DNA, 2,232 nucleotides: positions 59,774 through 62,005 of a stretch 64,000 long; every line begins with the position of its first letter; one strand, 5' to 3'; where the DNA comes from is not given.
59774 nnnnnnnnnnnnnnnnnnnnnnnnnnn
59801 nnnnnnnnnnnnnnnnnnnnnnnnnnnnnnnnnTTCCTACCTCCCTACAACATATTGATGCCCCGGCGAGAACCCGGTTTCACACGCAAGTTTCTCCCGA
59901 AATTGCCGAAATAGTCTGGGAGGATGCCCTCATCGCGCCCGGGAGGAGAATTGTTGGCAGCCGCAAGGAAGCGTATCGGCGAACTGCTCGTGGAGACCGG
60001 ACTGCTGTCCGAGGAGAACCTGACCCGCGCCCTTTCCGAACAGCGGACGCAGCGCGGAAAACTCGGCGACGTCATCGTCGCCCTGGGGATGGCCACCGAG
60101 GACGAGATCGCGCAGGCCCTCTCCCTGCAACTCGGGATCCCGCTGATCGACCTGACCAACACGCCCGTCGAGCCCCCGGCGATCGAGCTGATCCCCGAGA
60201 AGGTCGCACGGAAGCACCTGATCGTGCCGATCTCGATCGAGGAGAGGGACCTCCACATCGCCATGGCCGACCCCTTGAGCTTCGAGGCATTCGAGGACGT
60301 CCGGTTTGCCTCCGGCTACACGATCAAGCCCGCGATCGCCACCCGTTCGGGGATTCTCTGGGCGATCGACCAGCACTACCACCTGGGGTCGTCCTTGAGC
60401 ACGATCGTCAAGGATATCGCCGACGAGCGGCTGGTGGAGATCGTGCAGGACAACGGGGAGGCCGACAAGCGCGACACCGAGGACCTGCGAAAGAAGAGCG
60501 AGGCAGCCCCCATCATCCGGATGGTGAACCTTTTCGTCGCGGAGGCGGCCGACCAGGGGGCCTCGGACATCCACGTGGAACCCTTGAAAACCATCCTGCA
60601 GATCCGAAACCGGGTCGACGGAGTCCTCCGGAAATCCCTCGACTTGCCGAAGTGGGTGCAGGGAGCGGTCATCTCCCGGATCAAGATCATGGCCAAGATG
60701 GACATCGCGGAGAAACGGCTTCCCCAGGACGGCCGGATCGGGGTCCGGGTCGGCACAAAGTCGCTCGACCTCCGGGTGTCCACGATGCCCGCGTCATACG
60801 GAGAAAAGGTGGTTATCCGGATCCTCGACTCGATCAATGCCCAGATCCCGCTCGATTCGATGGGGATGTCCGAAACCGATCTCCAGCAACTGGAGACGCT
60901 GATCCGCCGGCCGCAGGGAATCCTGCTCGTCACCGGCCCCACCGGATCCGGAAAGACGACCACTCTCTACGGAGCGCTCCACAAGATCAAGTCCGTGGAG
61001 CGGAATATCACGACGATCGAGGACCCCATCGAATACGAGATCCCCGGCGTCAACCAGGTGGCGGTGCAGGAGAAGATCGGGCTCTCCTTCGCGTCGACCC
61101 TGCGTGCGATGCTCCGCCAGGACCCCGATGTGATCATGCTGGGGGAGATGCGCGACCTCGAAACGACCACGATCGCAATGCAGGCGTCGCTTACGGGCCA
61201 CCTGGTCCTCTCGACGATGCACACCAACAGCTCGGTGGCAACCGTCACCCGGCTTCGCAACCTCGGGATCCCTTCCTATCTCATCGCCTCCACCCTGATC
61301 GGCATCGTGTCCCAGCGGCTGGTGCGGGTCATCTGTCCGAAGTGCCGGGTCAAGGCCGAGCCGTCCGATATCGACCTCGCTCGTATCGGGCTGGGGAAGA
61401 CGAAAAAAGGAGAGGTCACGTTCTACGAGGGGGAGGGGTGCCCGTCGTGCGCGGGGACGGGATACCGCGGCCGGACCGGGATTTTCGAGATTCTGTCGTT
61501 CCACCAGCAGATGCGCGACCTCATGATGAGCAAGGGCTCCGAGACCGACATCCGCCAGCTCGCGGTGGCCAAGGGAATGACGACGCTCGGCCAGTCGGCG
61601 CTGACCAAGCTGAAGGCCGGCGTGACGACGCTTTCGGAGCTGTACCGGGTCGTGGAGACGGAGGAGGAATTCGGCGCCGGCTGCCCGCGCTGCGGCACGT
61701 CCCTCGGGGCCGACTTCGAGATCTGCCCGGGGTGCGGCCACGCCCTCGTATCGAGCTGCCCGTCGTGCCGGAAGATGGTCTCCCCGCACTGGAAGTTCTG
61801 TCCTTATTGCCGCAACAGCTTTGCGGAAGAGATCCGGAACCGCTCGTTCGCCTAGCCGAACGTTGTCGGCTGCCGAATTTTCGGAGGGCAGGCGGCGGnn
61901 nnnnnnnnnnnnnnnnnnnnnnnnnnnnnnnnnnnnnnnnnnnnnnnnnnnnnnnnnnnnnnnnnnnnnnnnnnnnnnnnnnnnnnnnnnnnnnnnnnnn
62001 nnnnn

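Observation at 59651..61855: Orphan PilB/MshE-like ATPase with c-di-GMP-type MshEN motif and C-terminal double zinc ribbon, paired with a small Zn-ribbon protein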

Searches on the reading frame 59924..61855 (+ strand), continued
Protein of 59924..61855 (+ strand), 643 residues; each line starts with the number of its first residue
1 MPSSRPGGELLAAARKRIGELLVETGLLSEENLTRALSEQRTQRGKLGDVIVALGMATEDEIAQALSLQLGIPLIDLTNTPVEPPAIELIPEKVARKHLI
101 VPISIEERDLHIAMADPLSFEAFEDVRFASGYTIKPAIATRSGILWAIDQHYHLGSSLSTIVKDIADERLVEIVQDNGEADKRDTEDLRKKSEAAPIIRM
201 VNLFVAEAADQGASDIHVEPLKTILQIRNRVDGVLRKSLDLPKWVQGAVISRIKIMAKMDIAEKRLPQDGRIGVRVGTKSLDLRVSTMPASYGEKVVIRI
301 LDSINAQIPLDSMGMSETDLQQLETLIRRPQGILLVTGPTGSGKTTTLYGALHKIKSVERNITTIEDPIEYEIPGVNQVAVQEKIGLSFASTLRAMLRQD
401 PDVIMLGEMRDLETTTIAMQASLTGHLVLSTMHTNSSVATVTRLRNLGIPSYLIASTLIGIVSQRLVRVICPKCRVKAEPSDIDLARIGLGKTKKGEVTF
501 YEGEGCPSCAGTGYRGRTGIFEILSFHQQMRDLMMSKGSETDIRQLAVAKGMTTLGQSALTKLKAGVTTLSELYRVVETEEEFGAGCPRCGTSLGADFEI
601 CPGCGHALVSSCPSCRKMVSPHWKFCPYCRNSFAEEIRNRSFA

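Call 9: find_encoding_contigs(protein=P0064, flank=10000, max_places=2)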
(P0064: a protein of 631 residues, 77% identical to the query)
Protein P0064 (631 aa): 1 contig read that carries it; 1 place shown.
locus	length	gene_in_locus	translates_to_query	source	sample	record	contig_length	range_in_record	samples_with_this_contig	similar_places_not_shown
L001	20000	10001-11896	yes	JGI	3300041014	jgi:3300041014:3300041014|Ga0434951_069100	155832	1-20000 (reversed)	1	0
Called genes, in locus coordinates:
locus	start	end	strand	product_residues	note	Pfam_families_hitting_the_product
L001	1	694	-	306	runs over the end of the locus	PF00889:EF_TS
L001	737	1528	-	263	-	PF00318:Ribosomal_S2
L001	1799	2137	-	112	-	-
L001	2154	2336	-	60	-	-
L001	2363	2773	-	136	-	PF07366:SnoaL (weak), PF12680:SnoaL_2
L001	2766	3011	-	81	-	PF06161:DUF975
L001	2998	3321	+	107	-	-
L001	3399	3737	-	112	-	PF02452:PemK_toxin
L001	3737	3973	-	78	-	-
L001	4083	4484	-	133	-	PF01850:PIN, PF13470:PIN_3 (weak)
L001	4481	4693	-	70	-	PF04014:MazE_antitoxin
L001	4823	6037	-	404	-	PF01960:ArgJ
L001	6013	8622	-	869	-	PF07517:SecA_DEAD, PF00270:DEAD (weak), PF01043:SecA_PP_bind, PF21090:P-loop_SecA, PF00271:Helicase_C (faint), PF21090:P-loop_SecA, PF07516:SecA_SW, PF02810:SEC-C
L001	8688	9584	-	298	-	PF01551:Peptidase_M23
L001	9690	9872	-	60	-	-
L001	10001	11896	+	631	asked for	PF05157:MshEN, PF00437:T2SSE, PF12773:DZR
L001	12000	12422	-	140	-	PF13744:HTH_37 (weak), PF13560:HTH_31 (weak), PF01381:HTH_3 (weak)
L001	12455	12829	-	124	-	-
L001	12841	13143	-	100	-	PF09907:HigB_toxin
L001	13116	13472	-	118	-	-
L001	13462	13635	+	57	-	-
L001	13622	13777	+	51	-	-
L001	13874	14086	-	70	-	-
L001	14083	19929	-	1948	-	PF03793:PASTA, PF25020:TTR_TEN1-4, PF05593:RHS_repeat (faint), PF08450:SGL (faint), PF25021:TEN_NHL, PF01436:NHL (weak), PF25021:TEN_NHL, PF25023:TEN_YD-shell, +1 more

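Call 10: find_encoding_contigs(protein=P0097, flank=10000, max_places=2)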
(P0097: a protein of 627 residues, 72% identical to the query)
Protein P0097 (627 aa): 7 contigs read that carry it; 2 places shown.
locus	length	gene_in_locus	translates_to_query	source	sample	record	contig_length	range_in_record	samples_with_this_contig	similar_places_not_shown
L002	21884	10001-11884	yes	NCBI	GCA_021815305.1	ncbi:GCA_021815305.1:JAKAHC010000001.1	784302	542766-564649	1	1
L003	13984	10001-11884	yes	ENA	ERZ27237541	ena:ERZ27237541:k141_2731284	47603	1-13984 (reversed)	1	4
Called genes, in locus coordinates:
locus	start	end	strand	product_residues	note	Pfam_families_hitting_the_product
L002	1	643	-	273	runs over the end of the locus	PF01148:CTP_transf_1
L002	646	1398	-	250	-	PF01255:Prenyltransf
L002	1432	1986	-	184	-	PF01765:RRF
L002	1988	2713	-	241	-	PF00696:AA_kinase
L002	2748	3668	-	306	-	PF00889:EF_TS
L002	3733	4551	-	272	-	PF00318:Ribosomal_S2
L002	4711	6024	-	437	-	PF01960:ArgJ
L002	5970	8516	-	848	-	PF07517:SecA_DEAD, PF00270:DEAD (weak), PF01043:SecA_PP_bind, PF00271:Helicase_C (weak), PF21090:P-loop_SecA, PF07516:SecA_SW, PF02810:SEC-C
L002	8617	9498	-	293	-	PF01551:Peptidase_M23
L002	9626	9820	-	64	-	-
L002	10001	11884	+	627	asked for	PF05157:MshEN, PF00437:T2SSE, PF12773:DZR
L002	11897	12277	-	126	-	PF00903:Glyoxalase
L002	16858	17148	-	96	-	PF09827:CRISPR_Cas2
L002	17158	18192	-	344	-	PF01867:Cas_Cas1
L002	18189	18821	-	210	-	PF01930:Cas_Cas4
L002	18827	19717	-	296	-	PF05107:Cas_Cas7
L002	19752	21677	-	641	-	PF09709:Cas_Csd1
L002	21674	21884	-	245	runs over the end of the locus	PF09704:Cas_Cas5d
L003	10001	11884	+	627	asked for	PF05157:MshEN, PF00437:T2SSE, PF12773:DZR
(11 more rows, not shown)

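Call 47: search_solved_structures(query=window:59954-61852:+, max_evalue=1e-20)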
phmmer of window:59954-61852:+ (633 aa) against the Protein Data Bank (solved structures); distinct sequences matched with E-value up to 1e-20: 20.
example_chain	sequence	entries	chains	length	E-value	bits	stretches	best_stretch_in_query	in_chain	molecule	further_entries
6f8l_G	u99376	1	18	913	3.9e-161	540.5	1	6-574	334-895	Type IV pilus assembly protein PilF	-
5zfr_A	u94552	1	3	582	2.4e-149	501.6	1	6-568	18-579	Type IV pilus biogenesis ATPase PilB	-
6olj_C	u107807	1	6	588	5.3e-147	493.9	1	6-568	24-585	Type IV pilus biogenesis ATPase PilB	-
5tsg_B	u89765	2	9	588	6.4e-147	493.6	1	6-568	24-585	Type IV pilus biogenesis ATPase PilB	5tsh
3jc8_Ba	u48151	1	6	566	8.2e-146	489.9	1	7-563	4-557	Type IV-A pilus assembly ATPase PilB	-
4pht_A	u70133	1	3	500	2.5e-123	415.7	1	75-568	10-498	General secretory pathway protein E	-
4ksr_A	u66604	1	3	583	2e-122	412.7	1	174-577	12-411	Type II secretion system protein E, Hemolysin-coregulated protein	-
4kss_A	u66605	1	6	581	2.8e-122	412.2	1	174-575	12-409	Type II secretion system protein E, hemolysin-coregulated protein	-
1p9r_A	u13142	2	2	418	1.8e-121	409.6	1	174-565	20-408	General secretion pathway protein E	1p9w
6ejf_A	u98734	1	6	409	5.3e-110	371.7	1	190-574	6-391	Type IV pilus assembly protein PilF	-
5oiu_A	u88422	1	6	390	2.4e-109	369.5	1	189-564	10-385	Type IV pilus assembly protein PilF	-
5it5_F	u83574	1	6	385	3.2e-109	369.1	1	190-564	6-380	ATP binding motif-containing protein PilF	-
2ewv_A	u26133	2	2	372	7.4e-36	126.8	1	194-458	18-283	twitching motility protein PilT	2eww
2gsz_A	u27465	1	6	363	1.2e-35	126.2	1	194-458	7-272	twitching motility protein PilT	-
5zfq_A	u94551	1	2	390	6e-33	117.2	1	195-468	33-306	Twitching motility pilus retraction protein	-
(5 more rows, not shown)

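Call 55: predict_structure(alignment_id=A2)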
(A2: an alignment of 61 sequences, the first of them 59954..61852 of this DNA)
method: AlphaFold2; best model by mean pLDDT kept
length: 633 residues; sequences in the alignment: 61
mean_pLDDT: 88.5   pTM: 0.69
mean pLDDT of the five models: 88.5, 88.1, 87.1, 86.5, 86.3
residues with pLDDT >= 90: 440; 70-90: 124; 50-70: 53; < 50: 16
segments of 3 or more residues with pLDDT < 50: 166-171, 627-633
pLDDT, mean of each block of 10 residues (from residue 1): 70 90 94 91 94 93 94 90 95 96 95 94 97 93 62 55 56 66 83 94 96 96 93 91 96 94 93 96 97 88 95 97 94 91 94 95 94 94 97 97 98 98 94 97 98 96 96 82 79 94 95 97 94 86 92 95 84 64 64 74 79 84 60 38
secondary structure, 60 per line:
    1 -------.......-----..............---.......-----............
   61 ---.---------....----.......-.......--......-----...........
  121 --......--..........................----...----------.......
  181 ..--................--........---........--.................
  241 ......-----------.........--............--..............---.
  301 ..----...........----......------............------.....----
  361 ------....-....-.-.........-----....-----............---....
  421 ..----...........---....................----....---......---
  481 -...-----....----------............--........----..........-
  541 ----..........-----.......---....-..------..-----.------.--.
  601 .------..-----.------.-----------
elements in order: H8-14 H20-33 H37-43 H49-60 H74-77 H82-88 E90-96 E99-104 H110-120 E123-128 H131-156 E161-163 H174-182 H185-200 E203-210 E214-221 E224-232 H233-246 E258-266 E269-280 E283-292 H293-296 H307-317 E322-327 H334-345 E352-356 E367-370 H379-387 E393-396 H402-413 E417-422 H427-437 H441-447 E448-460 E465-468 H472-477 E490-493 E504-515 H518-525 H530-539 H545-554 H560-566 H570-573

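Call 59: search_protein_families(library=ncbifam, alignment_id=A2, max_evalue=1e-9)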
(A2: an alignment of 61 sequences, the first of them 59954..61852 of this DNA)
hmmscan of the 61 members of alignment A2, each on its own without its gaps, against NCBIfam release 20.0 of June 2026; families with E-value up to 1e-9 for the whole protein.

A. member 1, window:59954-61852:+ (633 aa): 20 families
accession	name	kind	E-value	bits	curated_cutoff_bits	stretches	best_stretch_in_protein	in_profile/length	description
TIGR02538.1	type_IV_pilB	equivalog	2.1e-183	611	675.65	1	8-567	2-562/564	type IV-A pilus assembly ATPase PilB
TIGR02533.1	type_II_gspE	equivalog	2.5e-180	600.3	630.25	1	79-566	3-485/486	type II secretion system ATPase GspE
NF053534.1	T4PilAsmATPsTfpB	equivalog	4.7e-139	464.4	850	1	50-567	66-582/584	type IV pilus assembly ATPase TfpB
NF007755.0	PRK10436.1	equivalog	2.9e-138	461.4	617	1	83-571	12-463/465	type II secretion system protein GspE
NF041000.1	ATPase_ComGA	equivalog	7.8e-75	251.3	300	1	195-458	4-266/267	competence type IV pilus ATPase ComGA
TIGR01420.1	pilT_fam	subfamily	9e-49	166.5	319.1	1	194-459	5-270/343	PilT/PilU family type 4a pilus ATPase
TIGR02525.1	plasmid_TraJ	equivalog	9.1e-27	94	368.3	1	260-437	90-272/372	plasmid transfer ATPase TraJ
TIGR02524.1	dot_icm_DotB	equivalog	1.4e-19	70.6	463.3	1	301-435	113-257/358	Dot/Icm type IV secretion system ATPase DotB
NF012033.0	PRK15489.1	equivalog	2.2e-17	62.5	537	1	2-163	487-648/703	glycosyl transferase family protein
NF058587.1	archaellum_moto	equivalog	2.2e-16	59.7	550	1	324-436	278-395/527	archaellum flagellar ATPase motor FlaI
NF053729.1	c-di-GMP_motif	domain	3.5e-16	58.7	38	1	7-59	1-53/53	cyclic di-GMP-binding domain-containing protein, MshE-related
TIGR02782.1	TrbB_P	equivalog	4.4e-15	55.7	304.55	1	304-437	120-255/303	P-type conjugative transfer ATPase TrbB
TIGR02788.1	VirB11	equivalog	7.8e-15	54.7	249.95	1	313-438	137-266/308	P-type DNA transfer ATPase VirB11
NF008411.1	PRK11234.1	equivalog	6.4e-13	48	1170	1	5-142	480-617/723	cyclic di-3',5'-guanylate-activated glycosyltransferase NfrB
TIGR03819.1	heli_sec_ATPase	hypoth_equivalog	1.1e-12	47.8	373.15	1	278-448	134-311/340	TadA family conjugal transfer-associated ATPase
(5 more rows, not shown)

B. families by the number of members that match (of 61 scanned): 113 families (the first 25 are shown)
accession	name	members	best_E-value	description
TIGR02538.1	type_IV_pilB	61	8.4e-194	type IV-A pilus assembly ATPase PilB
TIGR02533.1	type_II_gspE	61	1.8e-183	type II secretion system ATPase GspE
NF053534.1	T4PilAsmATPsTfpB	61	9.6e-146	type IV pilus assembly ATPase TfpB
NF007755.0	PRK10436.1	61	9.6e-144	type II secretion system protein GspE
NF041000.1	ATPase_ComGA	61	2.6e-84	competence type IV pilus ATPase ComGA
TIGR01420.1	pilT_fam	61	1.8e-57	PilT/PilU family type 4a pilus ATPase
TIGR02525.1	plasmid_TraJ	58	6.1e-31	plasmid transfer ATPase TraJ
TIGR02524.1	dot_icm_DotB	55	8e-26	Dot/Icm type IV secretion system ATPase DotB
NF058587.1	archaellum_moto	55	2.7e-21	archaellum flagellar ATPase motor FlaI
TIGR02788.1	VirB11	55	1.1e-17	P-type DNA transfer ATPase VirB11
TIGR02782.1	TrbB_P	54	1.4e-19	P-type conjugative transfer ATPase TrbB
NF010469.0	PRK13894.1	54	9.2e-18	conjugal transfer ATPase TrbB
TIGR03819.1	heli_sec_ATPase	52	2.7e-17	TadA family conjugal transfer-associated ATPase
NF010407.0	PRK13833.1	49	4.2e-16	conjugal transfer protein TrbB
NF008411.1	PRK11234.1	43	1.6e-19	cyclic di-3',5'-guanylate-activated glycosyltransferase NfrB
NF053729.1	c-di-GMP_motif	35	8.3e-19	cyclic di-GMP-binding domain-containing protein, MshE-related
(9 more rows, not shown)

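Call 60: fold_search(model_id=the predicted structure, library=pdb)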
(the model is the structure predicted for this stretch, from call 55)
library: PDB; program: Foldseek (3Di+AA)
matches with E <= 10: 1647; with E <= 0.001: 239
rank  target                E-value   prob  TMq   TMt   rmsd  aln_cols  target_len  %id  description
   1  4pht_A                3.3e-50  1.00  0.41  0.59  22.8       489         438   40  ATPase GspE in complex with the cytoplasmic domain of GspL from the Vibrio vulnificus type II Secretion system (released 2014-11-26)
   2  4pht_C                3.3e-50  1.00  0.41  0.58  22.7       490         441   40  ATPase GspE in complex with the cytoplasmic domain of GspL from the Vibrio vulnificus type II Secretion system (released 2014-11-26)
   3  4pht_B                4.1e-50  1.00  0.41  0.58  22.9       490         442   40  ATPase GspE in complex with the cytoplasmic domain of GspL from the Vibrio vulnificus type II Secretion system (released 2014-11-26)
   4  5tsh_E                6.1e-50  1.00  0.58  0.93   2.2       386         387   44  PilB from Geobacter metallireducens bound to AMP-PNP (released 2017-05-17)
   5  5oiu_B                2.2e-49  1.00  0.59  0.95   1.7       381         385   45  Crystal structure of PilF type IV pilus assembly ATPase from Thermus thermophilus (released 2018-08-08)
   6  5oiu_C                2.6e-48  1.00  0.51  0.79   4.8       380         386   46  Crystal structure of PilF type IV pilus assembly ATPase from Thermus thermophilus (released 2018-08-08)
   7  5tsh_C                3.7e-48  1.00  0.57  0.93   2.0       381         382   44  PilB from Geobacter metallireducens bound to AMP-PNP (released 2017-05-17)
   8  5tsh_F                4.8e-48  1.00  0.57  0.94   2.0       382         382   45  PilB from Geobacter metallireducens bound to AMP-PNP (released 2017-05-17)
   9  5zfr_B                5.7e-48  1.00  0.55  0.88   3.2       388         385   44  Crystal structure of PilB, an extension ATPase motor of Type IV pilus, from Geobacter sulfurreducens (released 2018-09-19)
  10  5zfr_C                6.4e-48  1.00  0.51  0.79   5.1       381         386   45  Crystal structure of PilB, an extension ATPase motor of Type IV pilus, from Geobacter sulfurreducens (released 2018-09-19)
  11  5tsh_D                1.5e-47  1.00  0.51  0.81   4.9       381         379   44  PilB from Geobacter metallireducens bound to AMP-PNP (released 2017-05-17)
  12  1p9w                  2.0e-47  1.00  0.52  0.82   4.6       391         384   48  Crystal Structure of Vibrio cholerae putative NTPase EpsE (released 2003-10-14)
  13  5zfr_A                2.3e-47  1.00  0.57  0.93   2.1       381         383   45  Crystal structure of PilB, an extension ATPase motor of Type IV pilus, from Geobacter sulfurreducens (released 2018-09-19)
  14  5tsh_A                2.5e-47  1.00  0.56  0.93   2.1       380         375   44  PilB from Geobacter metallireducens bound to AMP-PNP (released 2017-05-17)
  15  5tsg_B                2.6e-47  1.00  0.58  0.95   1.8       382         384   45  PilB from Geobacter metallireducens bound to ADP (released 2017-05-17)
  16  5it5_A                3.1e-47  1.00  0.58  0.95   1.7       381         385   45  Thermus thermophilus PilB core ATPase region (released 2016-10-19)
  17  5tsh_B                4.6e-47  1.00  0.49  0.79   5.2       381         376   44  PilB from Geobacter metallireducens bound to AMP-PNP (released 2017-05-17)
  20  5tsg_C                1.0e-44  1.00  0.57  0.94   1.8       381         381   45  PilB from Geobacter metallireducens bound to ADP (released 2017-05-17)
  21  5tsg_D                1.4e-43  1.00  0.51  0.81   5.0       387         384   44  PilB from Geobacter metallireducens bound to ADP (released 2017-05-17)
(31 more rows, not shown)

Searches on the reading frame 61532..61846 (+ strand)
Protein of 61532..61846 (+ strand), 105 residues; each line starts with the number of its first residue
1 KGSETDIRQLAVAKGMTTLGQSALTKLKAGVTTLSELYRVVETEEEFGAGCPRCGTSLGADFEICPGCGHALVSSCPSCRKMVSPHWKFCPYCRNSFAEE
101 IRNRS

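Call 32: find_homologous_proteins(query=A1, max_evalue=1e-10)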
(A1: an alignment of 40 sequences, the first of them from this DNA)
Query A1 (40 sequences) (105 aa, profile of the alignment): 11 proteins with E <= 1e-10 among 740 candidates.
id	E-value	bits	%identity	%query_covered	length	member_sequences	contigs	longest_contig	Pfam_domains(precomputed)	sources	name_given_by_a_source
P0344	8.8e-31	124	83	100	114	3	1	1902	PF13240.12,PF12773.14,PF17032.11,PF10571.16,PF24460.2,PF13248.12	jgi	jgi:RNA polymerase subunit RPABC4/transcription elongation factor Spt4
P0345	1.3e-28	117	56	100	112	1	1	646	PF13240.12,PF12773.14,PF17032.11,PF13248.12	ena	-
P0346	5.2e-27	112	37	90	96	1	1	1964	PF12773.14,PF17032.11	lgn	-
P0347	1.6e-26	110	47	83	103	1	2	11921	PF13240.12,PF12773.14,PF17032.11,PF24460.2,PF13248.12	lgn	-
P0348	1.9e-25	107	45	90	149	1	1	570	PF00437.27,PF12773.14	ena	-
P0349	1.0e-23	101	47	89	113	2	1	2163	PF13240.12,PF12773.14,PF13248.12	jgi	jgi:RNA polymerase subunit RPABC4/transcription elongation factor Spt4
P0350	4.2e-22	96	33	80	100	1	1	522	PF13240.12,PF12773.14,PF10571.16,PF13248.12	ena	-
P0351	6.2e-22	95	45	87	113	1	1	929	PF12773.14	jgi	jgi:RNA polymerase subunit RPABC4/transcription elongation factor Spt4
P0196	2.9e-21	93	81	75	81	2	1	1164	PF13240.12,PF12773.14,PF17032.11,PF10571.16,PF24460.2,PF13248.12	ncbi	-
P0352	3.1e-12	64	36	76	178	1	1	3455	PF13240.12,PF12773.14,PF17032.11,PF13248.12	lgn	-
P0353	7.4e-11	60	37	58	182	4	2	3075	PF13240.12,PF12773.14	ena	-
